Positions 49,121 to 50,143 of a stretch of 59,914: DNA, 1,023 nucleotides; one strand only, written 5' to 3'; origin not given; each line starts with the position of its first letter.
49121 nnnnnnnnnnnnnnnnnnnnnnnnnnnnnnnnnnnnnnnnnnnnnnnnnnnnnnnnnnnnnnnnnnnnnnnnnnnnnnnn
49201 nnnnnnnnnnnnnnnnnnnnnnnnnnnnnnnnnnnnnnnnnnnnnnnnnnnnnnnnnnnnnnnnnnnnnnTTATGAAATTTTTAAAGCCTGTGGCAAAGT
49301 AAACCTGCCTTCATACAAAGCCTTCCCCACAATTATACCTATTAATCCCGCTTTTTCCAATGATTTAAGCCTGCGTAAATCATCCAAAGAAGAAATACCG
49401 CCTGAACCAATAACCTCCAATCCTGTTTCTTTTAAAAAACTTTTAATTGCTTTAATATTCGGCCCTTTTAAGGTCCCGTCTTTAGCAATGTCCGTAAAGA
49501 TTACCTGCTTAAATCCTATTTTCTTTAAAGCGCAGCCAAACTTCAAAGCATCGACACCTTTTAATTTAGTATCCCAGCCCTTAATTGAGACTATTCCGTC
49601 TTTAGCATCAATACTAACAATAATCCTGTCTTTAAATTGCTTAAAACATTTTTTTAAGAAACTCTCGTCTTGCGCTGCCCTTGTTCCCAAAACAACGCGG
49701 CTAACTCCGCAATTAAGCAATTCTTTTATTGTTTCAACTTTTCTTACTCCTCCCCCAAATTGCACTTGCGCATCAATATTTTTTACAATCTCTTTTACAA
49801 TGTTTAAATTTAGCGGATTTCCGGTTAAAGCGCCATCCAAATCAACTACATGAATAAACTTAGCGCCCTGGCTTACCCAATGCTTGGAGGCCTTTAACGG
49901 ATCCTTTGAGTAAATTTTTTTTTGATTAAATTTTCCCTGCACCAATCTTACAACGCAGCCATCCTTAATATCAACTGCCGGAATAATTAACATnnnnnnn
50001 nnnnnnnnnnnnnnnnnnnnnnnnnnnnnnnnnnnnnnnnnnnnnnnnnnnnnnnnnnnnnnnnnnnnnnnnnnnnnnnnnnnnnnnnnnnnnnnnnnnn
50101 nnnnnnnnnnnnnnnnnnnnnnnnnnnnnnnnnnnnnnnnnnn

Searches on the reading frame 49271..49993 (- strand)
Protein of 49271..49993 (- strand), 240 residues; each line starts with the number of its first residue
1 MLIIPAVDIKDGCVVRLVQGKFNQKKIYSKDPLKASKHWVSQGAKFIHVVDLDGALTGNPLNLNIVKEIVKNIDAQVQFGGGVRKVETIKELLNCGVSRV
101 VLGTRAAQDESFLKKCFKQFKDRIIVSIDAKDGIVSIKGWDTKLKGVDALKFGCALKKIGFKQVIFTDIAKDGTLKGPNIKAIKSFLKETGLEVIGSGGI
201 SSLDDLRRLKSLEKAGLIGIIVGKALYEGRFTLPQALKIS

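Call 51: find_encoding_contigs(protein=window:49271-49993:-, flank=1500, max_places=10)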
Protein window:49271-49993:- (240 aa): 1 contig read that carries it; 1 place shown.
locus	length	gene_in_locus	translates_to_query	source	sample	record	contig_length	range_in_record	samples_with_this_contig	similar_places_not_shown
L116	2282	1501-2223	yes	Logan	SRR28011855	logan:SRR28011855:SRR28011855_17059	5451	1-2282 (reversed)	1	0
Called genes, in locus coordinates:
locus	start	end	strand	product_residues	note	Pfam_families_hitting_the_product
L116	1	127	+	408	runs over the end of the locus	PF00815:Histidinol_dh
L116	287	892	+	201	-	PF00475:IGPD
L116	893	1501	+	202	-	PF00117:GATase, PF01174:SNO (weak)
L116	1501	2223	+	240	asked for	PF00977:His_biosynth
